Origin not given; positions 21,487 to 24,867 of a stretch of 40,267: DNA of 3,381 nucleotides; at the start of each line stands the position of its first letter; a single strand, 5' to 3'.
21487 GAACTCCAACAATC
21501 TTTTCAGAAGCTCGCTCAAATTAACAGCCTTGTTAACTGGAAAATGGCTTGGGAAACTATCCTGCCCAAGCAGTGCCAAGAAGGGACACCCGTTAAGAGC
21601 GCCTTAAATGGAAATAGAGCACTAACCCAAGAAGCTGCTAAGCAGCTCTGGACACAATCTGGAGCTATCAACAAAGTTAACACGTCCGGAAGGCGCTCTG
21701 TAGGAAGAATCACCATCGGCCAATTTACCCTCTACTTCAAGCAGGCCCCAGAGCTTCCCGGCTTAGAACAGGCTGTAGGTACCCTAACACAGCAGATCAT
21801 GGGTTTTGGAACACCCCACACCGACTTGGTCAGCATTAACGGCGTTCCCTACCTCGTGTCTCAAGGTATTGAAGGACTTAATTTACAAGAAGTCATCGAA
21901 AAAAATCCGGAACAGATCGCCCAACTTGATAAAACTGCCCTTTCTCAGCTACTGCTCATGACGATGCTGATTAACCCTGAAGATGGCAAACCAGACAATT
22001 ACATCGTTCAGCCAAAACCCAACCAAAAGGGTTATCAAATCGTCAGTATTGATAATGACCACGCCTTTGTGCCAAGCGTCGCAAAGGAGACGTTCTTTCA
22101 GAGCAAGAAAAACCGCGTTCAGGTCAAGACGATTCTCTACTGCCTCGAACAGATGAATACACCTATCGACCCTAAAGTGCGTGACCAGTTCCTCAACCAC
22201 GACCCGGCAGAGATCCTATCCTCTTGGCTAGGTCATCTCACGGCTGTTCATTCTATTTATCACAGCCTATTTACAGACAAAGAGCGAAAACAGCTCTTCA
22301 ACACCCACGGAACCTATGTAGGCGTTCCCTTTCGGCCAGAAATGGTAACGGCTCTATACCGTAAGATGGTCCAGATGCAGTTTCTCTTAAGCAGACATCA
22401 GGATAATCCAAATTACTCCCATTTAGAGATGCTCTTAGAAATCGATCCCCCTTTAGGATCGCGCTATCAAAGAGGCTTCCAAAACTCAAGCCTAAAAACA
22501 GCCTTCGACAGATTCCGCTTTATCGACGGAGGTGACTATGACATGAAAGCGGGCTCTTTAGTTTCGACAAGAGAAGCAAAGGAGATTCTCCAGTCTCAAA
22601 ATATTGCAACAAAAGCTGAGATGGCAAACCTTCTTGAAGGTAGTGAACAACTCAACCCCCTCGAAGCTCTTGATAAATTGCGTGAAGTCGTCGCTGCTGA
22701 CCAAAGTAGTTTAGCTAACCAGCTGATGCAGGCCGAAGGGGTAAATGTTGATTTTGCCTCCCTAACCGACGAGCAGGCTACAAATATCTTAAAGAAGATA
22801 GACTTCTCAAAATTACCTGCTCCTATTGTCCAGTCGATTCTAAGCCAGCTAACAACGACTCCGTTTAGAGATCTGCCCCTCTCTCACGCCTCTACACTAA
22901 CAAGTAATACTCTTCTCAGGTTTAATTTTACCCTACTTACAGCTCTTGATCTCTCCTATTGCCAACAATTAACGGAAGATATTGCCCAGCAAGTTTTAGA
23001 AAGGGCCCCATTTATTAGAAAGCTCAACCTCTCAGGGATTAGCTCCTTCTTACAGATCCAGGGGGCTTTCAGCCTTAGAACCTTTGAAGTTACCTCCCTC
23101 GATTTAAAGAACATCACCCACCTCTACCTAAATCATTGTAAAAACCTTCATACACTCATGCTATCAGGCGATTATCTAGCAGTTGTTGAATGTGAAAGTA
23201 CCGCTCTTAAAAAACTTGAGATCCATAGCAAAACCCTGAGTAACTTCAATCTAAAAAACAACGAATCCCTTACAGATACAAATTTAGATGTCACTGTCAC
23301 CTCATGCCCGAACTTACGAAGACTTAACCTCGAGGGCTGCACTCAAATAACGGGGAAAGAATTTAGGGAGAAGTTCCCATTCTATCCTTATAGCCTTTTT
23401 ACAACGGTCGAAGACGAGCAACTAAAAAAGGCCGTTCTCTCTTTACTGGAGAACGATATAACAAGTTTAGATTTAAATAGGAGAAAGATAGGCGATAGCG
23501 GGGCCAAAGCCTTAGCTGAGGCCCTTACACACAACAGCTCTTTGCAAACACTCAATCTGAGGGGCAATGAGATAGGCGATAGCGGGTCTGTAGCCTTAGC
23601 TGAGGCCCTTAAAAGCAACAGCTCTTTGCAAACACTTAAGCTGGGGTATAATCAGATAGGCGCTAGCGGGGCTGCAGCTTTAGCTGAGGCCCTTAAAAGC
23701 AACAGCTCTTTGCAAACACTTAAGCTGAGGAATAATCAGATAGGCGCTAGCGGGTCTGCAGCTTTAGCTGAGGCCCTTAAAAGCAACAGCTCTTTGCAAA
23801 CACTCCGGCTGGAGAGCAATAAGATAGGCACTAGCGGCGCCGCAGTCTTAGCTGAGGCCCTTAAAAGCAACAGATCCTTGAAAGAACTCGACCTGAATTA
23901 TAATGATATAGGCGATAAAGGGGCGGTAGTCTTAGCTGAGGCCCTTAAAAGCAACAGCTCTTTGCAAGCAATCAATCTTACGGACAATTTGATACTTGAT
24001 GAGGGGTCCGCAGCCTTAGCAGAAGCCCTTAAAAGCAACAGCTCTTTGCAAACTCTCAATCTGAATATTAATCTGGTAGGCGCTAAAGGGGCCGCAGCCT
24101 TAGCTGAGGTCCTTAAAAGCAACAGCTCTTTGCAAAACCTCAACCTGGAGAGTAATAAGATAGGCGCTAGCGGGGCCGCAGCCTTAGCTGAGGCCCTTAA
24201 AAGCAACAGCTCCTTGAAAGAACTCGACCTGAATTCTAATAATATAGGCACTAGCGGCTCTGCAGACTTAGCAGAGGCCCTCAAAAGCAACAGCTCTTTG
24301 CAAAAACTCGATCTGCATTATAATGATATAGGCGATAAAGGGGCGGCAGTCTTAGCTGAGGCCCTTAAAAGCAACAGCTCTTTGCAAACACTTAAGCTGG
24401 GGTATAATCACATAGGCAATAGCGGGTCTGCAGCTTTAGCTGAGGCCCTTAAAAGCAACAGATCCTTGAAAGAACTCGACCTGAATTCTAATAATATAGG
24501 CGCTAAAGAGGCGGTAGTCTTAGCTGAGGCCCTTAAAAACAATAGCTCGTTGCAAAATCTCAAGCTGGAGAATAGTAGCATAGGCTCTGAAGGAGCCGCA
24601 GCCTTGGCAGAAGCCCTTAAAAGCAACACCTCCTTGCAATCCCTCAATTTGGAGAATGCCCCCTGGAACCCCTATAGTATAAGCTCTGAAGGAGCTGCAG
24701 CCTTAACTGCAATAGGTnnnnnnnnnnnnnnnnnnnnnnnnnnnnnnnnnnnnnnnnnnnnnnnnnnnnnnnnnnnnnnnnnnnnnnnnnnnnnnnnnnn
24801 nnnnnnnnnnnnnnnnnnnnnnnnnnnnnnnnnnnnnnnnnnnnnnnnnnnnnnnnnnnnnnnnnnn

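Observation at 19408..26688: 2426-aa mosaic of eukaryote-like modules in a single polypeptide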

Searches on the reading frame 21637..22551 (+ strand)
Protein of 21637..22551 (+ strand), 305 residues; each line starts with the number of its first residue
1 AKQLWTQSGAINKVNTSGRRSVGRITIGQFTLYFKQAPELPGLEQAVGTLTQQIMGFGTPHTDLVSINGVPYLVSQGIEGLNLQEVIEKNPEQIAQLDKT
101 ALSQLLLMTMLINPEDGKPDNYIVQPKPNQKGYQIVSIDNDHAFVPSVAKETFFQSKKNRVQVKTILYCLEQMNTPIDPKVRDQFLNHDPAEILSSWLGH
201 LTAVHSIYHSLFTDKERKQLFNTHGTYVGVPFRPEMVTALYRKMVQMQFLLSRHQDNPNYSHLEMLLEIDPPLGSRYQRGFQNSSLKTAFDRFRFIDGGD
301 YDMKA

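Call 30: predict_structure(alignment_id=A1)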
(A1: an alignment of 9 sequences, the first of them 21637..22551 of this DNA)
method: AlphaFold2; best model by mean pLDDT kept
length: 305 residues; sequences in the alignment: 9
mean_pLDDT: 65.0   pTM: 0.65
mean pLDDT of the five models: 65.0, 64.0, 62.1, 61.0, 59.3
residues with pLDDT >= 90: 38; 70-90: 107; 50-70: 61; < 50: 99
segments of 3 or more residues with pLDDT < 50: 1-27, 29-42, 55-77, 141-161, 221-231, 303-305
pLDDT, mean of each block of 10 residues (from residue 1): 37 39 43 41 51 45 33 48 89 88 88 70 84 75 41 36 75 93 87 69 56 59 43 62 85 86 90 85 91 75 44
secondary structure, 60 per line:
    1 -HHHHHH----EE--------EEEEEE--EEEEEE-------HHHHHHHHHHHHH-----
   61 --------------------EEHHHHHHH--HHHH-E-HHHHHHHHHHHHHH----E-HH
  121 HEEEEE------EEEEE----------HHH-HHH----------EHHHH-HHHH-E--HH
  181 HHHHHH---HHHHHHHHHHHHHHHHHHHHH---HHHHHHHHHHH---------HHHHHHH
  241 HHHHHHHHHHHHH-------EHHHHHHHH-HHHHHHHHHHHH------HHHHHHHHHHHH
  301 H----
elements in order: H2-7 E22-27 E30-35 H43-55 H83-89 H92-95 H99-112 E122-126 E133-137 H166-169 H171-174 H179-186 H190-210 H214-224 H234-253 H262-269 H271-282 H289-301

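Call 31: search_protein_representatives(alignment_id=A1)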
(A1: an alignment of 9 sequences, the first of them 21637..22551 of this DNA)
Query: 9 sequences, 339 profile positions. Proteins with E-value up to 0.001 (for the whole library): 1679; up to 1e-10: 1324; up to 1e-30: 631. The best 150 are listed.
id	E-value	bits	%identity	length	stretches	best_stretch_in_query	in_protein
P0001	1.4e-248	839.7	-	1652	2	3-338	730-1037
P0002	9.9e-202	685.6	-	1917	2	2-338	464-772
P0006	2.7e-164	562.6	-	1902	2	5-338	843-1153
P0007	5.0e-162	555.1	-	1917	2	2-338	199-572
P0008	5.7e-154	528.6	-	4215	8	5-330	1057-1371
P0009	1.1e-128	445.5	-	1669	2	46-337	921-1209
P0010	3.0e-128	444.1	-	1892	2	20-338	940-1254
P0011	7.3e-126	436.2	-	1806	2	5-336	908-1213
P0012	3.8e-123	427.3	-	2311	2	47-336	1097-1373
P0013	1.7e-122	425.2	-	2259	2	56-338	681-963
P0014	1.2e-120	419.1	-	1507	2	5-333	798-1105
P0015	4.2e-120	417.3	-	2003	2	56-338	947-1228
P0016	1.1e-115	402.8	-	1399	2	8-337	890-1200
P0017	4.1e-113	394.3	-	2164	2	57-321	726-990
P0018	7.2e-113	393.5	-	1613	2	58-335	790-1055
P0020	4.6e-112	390.8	-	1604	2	6-333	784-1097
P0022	2.2e-109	382.0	-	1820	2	55-338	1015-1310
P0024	4.8e-109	380.9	-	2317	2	56-337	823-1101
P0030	3.1e-104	365.1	-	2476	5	61-332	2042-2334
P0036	1.4e-98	346.5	-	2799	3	21-335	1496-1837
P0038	4.3e-97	341.6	-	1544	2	50-329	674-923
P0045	1.1e-93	330.4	-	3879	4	56-321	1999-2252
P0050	3.6e-92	325.4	-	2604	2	56-333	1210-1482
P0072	1.6e-84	300.2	-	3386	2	49-331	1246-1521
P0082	2.4e-81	289.8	-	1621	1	54-338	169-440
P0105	7.2e-76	271.8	-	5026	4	58-330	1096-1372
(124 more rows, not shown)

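Call 33: find_homologous_proteins(query=A1, max_evalue=1e-10)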
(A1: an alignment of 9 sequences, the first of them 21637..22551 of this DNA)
Query A1 (9 sequences) (305 aa, profile of the alignment): 7 proteins with E <= 1e-10 among 7269 candidates.
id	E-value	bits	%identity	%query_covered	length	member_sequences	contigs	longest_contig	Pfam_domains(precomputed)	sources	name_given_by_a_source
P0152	4.5e-60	222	40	80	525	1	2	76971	-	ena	-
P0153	2.8e-55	206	44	90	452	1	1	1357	PF12796.14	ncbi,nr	ncbi:MAG: hypothetical protein KDD43_13710, partial [Bdellovibrionales bacterium]|nr:hypothetical pr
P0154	5.2e-53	198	33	82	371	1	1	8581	-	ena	-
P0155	4.6e-38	149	34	73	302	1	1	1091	-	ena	-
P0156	9.3e-37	145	36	59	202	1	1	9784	-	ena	-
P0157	1.3e-27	115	45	49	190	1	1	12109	-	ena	-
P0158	1.5e-23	102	41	53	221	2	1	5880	-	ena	-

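Call 36: fold_search(model_id=the predicted structure, library=pdb)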
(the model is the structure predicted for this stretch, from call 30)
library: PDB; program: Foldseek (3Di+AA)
matches with E <= 10: 675; with E <= 0.001: 0
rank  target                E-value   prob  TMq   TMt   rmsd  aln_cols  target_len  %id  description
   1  6w3c_B                7.2e-03  0.57  0.21  0.16  22.5       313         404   12  Structure of phosphorylated apo IRE1 (released 2020-12-09)
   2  4wtv_A                1.5e-02  0.96  0.34  0.24  12.1       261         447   17  Crystal structure of the phosphatidylinositol 4-kinase IIbeta (released 2015-07-15)
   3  3is5_C                1.5e-02  0.33  0.16  0.18  23.8       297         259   13  Crystal structure of CDPK kinase domain from toxoplasma Gondii, TGME49_018720 (released 2009-10-20)
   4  7bmk_A                1.8e-02  0.38  0.19  0.15  31.0       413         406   12  ATP-Competitive Partial Antagonists-'PAIR's-Rheostatically Modulate IRE1alpha's Kinase Helix-alphaC to Segregate its R (released 2021-09-29)
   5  9n88_A                1.8e-02  0.33  0.18  0.15  30.5       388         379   11  PROTAC-induced IRE1 ternary complex (released 2025-11-05)
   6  6w3c_A                1.9e-02  0.44  0.22  0.17  30.3       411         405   10  Structure of phosphorylated apo IRE1 (released 2020-12-09)
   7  4z7g_B                2.1e-02  0.33  0.18  0.15  30.1       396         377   12  Crystal structure of human IRE1 cytoplasmic kinase-RNase region - apo (released 2015-05-27)
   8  4wtv_B                2.3e-02  0.95  0.33  0.25  11.2       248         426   17  Crystal structure of the phosphatidylinositol 4-kinase IIbeta (released 2015-07-15)
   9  9gow_A                2.4e-02  0.28  0.19  0.15  27.8       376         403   13  Crystal structure of phosphorylated human IRE1a in complex with IA107 (released 2025-09-17)
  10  3is5_D                2.5e-02  0.60  0.15  0.18  17.6       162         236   14  Crystal structure of CDPK kinase domain from toxoplasma Gondii, TGME49_018720 (released 2009-10-20)
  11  6w39_A                2.5e-02  0.33  0.21  0.18  26.6       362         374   13  Structure of unphosphorylated IRE1 in complex with G-1749 (released 2020-12-09)
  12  6xdf_A                2.5e-02  0.21  0.16  0.13  30.7       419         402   11  Crystal structure of IRE1a in complex with G-4100 (released 2021-04-21)
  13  9oty_C                3.0e-02  0.35  0.21  0.23  24.1       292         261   13  DDB1-CRBN with CK1 alpha, SB-405483, and DEG-47: composite map and model submission (released 2025-11-19)
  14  7pvu_B                3.7e-02  0.12  0.13  0.12  25.2       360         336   11  Crystal structure of p38alpha C162S in complex with CAS2094511-69-8, P 1 21 1 (released 2023-05-17)
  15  4ehg_A                4.1e-02  0.23  0.16  0.19  22.6       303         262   11  B-Raf Kinase Domain in Complex with an Aminopyridimine-based Inhibitor (released 2013-04-24)
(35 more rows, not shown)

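Call 58: list_cluster_members(proteins=[P0011, P0014, P0020, P0024, P0022, P0038, P0082, P0013, P0017, P0010])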
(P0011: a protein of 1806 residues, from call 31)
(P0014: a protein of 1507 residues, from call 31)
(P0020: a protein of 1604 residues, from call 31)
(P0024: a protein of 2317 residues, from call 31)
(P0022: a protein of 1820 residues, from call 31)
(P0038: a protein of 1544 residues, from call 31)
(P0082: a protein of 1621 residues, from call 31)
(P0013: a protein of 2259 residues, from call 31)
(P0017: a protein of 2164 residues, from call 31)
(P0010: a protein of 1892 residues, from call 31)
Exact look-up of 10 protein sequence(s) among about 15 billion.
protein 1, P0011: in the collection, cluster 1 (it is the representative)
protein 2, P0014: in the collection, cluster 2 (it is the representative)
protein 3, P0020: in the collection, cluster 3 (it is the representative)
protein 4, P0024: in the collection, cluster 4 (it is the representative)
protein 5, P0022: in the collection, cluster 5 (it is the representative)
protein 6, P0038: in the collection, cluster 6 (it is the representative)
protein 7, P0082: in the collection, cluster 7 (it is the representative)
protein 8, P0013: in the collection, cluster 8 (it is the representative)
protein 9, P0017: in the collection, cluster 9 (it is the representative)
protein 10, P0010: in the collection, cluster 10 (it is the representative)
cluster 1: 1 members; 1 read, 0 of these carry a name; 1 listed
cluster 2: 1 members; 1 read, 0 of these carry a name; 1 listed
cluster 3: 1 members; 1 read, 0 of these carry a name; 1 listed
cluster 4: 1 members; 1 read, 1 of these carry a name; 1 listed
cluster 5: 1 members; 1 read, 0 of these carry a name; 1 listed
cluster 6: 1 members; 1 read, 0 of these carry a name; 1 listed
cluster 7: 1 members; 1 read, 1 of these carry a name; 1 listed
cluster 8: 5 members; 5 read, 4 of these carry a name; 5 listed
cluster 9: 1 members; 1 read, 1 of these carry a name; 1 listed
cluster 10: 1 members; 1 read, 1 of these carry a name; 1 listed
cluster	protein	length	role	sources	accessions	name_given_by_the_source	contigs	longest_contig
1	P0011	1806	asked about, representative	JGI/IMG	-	-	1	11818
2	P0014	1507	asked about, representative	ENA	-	-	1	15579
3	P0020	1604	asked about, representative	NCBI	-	-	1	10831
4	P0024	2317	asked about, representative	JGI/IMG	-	Ran GTPase-activating protein (RanGAP) involved in mRNA processing and transport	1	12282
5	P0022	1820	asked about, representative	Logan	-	-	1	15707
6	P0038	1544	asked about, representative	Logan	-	-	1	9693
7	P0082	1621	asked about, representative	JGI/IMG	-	TPR repeat protein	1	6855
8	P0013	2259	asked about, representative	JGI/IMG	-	patatin-like phospholipase/acyl hydrolase/Ran GTPase-activating protein (RanGAP) involved ...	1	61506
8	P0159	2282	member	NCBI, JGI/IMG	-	patatin-like phospholipase/acyl hydrolase/Ran GTPase-activating protein (RanGAP) involved ...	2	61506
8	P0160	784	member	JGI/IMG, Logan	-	patatin-like phospholipase/acyl hydrolase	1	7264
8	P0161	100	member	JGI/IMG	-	hypothetical protein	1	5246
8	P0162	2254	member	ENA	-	-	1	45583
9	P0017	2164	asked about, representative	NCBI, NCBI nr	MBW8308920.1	MAG: patatin-like phospholipase family protein [Candidatus Paracaedibacteraceae bacterium] | patatin-like phospholipase family protein [Candidatus Paracaedibacteraceae bacterium]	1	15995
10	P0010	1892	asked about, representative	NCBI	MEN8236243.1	MAG: hypothetical protein ABFQ95_01645 [Pseudomonadota bacterium]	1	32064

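Call 96: list_cluster_members(proteins=[P0008, P0030, P0036, P0045, P0050, P0072, P0105, P0009, P0012, P0015])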
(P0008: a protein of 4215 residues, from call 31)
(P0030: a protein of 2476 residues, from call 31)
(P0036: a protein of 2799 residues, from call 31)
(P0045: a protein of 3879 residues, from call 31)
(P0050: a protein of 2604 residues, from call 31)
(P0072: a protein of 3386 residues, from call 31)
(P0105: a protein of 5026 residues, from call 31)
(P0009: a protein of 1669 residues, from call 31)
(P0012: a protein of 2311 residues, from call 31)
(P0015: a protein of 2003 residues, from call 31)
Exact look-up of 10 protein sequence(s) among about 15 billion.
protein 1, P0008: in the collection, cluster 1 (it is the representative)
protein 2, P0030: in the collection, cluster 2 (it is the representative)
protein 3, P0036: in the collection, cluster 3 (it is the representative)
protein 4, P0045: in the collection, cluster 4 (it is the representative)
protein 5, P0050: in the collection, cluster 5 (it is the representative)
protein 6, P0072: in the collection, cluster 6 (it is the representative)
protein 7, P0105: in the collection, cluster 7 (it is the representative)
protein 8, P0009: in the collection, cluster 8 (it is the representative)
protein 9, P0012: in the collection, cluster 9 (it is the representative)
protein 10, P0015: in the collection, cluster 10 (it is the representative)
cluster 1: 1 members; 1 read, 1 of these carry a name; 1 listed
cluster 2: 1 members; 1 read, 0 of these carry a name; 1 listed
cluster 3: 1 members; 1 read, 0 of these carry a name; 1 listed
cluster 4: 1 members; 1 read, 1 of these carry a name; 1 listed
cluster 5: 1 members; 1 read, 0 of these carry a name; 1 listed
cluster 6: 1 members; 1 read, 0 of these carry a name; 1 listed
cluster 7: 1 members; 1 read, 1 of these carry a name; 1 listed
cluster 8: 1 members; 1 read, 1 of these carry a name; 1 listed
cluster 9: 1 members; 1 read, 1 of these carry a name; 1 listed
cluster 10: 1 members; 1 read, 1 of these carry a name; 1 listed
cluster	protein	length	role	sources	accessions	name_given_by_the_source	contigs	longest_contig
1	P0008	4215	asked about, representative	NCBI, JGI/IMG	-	ankyrin repeat protein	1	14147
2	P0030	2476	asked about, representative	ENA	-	-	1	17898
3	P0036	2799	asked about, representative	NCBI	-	-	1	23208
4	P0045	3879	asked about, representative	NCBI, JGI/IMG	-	hypothetical protein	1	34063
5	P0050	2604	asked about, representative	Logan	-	-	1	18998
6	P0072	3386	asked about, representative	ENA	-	-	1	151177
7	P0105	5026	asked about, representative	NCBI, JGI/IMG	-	HEAT repeat protein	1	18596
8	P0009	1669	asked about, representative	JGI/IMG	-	Leucine-rich repeat (LRR) protein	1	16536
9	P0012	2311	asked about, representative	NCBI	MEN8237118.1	MAG: ankyrin repeat domain-containing protein [Pseudomonadota bacterium]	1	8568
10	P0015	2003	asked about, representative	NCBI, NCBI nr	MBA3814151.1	MAG: hypothetical protein H0X26_06645 [Alphaproteobacteria bacterium] | hypothetical protein [Alphaproteobacteria bacterium]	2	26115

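Call 97: find_encoding_contigs(protein=P0013, flank=10000, max_places=2)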
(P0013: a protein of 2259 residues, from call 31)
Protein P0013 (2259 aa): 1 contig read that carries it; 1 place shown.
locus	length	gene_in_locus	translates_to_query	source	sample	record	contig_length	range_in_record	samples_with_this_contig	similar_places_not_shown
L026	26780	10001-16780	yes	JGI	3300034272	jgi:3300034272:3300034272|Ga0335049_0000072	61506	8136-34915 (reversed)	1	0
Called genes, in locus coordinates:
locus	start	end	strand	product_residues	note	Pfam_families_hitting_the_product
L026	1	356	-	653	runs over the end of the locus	PF00033:Cytochrome_B, PF13631:Cytochrom_B_N_2, PF00032:Cytochrom_B_C, PF02167:Cytochrom_C1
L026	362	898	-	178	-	PF10399:UCR_Fe-S_N, PF00355:Rieske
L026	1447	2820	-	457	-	PF00070:Pyr_redox (faint), PF01210:NAD_Gly3P_dh_N (weak), PF02254:TrkA_N, PF02558:ApbA (weak), PF03435:Sacchrp_dh_NADP (weak), PF02080:TrkA_C (weak), PF02254:TrkA_N, PF02080:TrkA_C (weak), +7 more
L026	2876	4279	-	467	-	PF00072:Response_reg, PF00158:Sigma54_activat, PF14532:Sigma54_activ_2, PF25601:AAA_lid_14, PF02954:HTH_8 (weak)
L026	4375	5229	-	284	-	PF10691:DUF2497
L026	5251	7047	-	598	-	PF02321:OEP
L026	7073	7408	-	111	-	PF00581:Rhodanese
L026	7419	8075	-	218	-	PF01135:PCMT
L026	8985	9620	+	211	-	PF01327:Pep_deformylase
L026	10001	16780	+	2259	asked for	PF12799:LRR_4 (faint), PF00560:LRR_1 (faint), PF13516:LRR_6 (faint), PF27087:LRR_TMOD-LMOD, PF01734:Patatin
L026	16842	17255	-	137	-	PF02130:YbeY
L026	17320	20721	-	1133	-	PF17757:UvrB_inter, PF02559:CarD_TRCF_RID, PF00270:DEAD, PF04851:ResIII, PF00271:Helicase_C, PF03461:TRCF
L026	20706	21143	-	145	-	PF04364:DNA_pol3_chi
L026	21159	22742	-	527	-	PF03023:MurJ, PF13440:Polysacc_synt_3, PF01554:MatE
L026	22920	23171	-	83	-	PF01084:Ribosomal_S18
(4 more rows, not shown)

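Call 98: find_encoding_contigs(protein=P0024, flank=10000, max_places=2)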
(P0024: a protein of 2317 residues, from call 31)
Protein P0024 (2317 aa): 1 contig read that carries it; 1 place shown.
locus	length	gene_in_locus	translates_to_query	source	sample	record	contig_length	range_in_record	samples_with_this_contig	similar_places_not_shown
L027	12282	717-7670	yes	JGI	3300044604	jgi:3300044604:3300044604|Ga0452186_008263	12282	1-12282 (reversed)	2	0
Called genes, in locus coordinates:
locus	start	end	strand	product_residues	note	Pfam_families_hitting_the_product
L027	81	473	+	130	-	PF27087:LRR_TMOD-LMOD (faint)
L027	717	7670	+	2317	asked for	PF12799:LRR_4 (faint), PF13855:LRR_8 (faint), PF00560:LRR_1 (faint), PF13516:LRR_6 (faint), PF27087:LRR_TMOD-LMOD (faint)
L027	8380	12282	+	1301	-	?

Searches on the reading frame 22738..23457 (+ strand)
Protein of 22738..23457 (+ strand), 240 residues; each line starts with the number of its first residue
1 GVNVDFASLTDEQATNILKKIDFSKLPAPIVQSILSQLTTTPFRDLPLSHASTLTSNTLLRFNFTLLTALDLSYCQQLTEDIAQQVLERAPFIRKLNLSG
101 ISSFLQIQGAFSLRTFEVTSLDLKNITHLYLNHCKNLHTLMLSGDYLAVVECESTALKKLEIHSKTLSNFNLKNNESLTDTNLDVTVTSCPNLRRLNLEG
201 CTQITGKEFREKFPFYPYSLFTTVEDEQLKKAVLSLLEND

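Call 8: search_protein_families(library=pfam, proteins=[window:22738-23457:+], max_evalue=1)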
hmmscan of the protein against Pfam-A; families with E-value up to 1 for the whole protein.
window:22738-23457:+ (240 aa): 6 families
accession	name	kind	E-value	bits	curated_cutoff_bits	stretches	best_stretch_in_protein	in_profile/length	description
PF12799.13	LRR_4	-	0.00025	21.7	27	1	166-205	2-37/44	Leucine Rich repeats (2 copies)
PF24048.1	LRR_NXF1-5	-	0.0013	18.7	30.5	1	152-199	41-88/142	NXF1/2/3/5 leucine-rich repeat domain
PF13516.12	LRR_6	-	0.0056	17.1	23.4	0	190-206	2-17/24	Leucine Rich repeat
PF07785.16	DUF1623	-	0.0073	16.9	25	1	113-170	6-64/90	Protein of unknown function (DUF1623)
PF23952.1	LRR_EndoS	-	0.008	16.8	27.9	1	63-143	43-114/116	Endo-beta-N-acetylglucosaminidase EndoS LRR domain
PF00560.39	LRR_1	-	0.65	10.8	20.6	0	125-139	1-15/23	Leucine Rich Repeat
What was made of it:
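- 22930..23373 (+): cysteine-containing (FBXL-type) LRRs, about 5 repeats (aa 1175-1322). LRR_4 E 2.5e-4, sub-threshold (call 8).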

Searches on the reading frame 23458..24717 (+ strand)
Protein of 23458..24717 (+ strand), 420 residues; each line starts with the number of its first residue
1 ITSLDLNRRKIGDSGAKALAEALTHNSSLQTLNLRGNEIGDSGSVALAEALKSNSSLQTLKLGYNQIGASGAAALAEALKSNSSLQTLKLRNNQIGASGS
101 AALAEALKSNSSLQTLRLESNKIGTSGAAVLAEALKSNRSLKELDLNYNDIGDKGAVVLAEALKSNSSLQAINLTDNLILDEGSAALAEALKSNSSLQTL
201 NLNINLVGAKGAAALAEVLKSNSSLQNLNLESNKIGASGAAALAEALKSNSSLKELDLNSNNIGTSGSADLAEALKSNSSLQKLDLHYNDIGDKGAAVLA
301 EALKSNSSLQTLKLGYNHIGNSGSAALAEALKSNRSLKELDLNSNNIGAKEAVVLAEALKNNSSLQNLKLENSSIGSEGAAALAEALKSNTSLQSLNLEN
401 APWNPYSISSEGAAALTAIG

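Call 8: search_protein_families(library=pfam, proteins=[window:23458-24717:+], max_evalue=1)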
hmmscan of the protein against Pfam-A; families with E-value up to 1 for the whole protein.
window:23458-24717:+ (420 aa): 14 families
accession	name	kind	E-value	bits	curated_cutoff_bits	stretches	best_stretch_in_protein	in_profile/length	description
PF13516.12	LRR_6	-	1.3e-63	206.5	23.4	13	137-160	1-24/24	Leucine Rich repeat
PF00560.39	LRR_1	-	6.5e-24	79.3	20.6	0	252-268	1-17/23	Leucine Rich Repeat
PF12799.13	LRR_4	-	7.9e-20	70.9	27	6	308-346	2-34/44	Leucine Rich repeats (2 copies)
PF13855.12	LRR_8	-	3.7e-14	52.7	27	8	224-291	2-61/61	Leucine rich repeat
PF07723.19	LRR_2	-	2.1e-09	38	20.9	0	112-126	1-14/26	Leucine Rich Repeat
PF23598.1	LRR_14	-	2.8e-05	23.5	40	4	18-175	61-197/353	Leucine-rich repeat region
PF14515.11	HOASN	-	0.00068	20.4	25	0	345-389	12-56/93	Haem-oxygenase-associated N-terminal helices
PF18883.6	AC_1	-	0.01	16.3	27.1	0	191-228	17-55/114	Autochaperone Domain Type 1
PF10415.14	FumaraseC_C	-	0.012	16.4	32.5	0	127-144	14-31/54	Fumarase C C-terminus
PF12708.12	Pect-lyase_RHGA_epim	-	0.013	15.8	27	0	260-320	82-140/213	Rhamnogalacturonase A/epimerase, pectate lyase-like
PF08032.17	SpoU_sub_bind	-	0.039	14.7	22.8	0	324-362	5-43/76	RNA 2'-O ribose methyltransferase substrate binding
PF21149.3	FAS_pseudo-KR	-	0.19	12.5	27.4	0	19-67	8-56/98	Fatty acid synthase, pseudo-KR domain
PF04763.17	DUF562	-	0.49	10.3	25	0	236-283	76-123/146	Protein of unknown function (DUF562)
PF09968.15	DUF2202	-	0.54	10.5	22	0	138-176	68-103/162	Uncharacterized protein domain (DUF2202)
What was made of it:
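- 23443..24702 (+): 14 tandem 28-residue RI-type LRRs (aa 1346-1765). LRR_6 E 1.3e-63 with 13 stretches (call 8).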
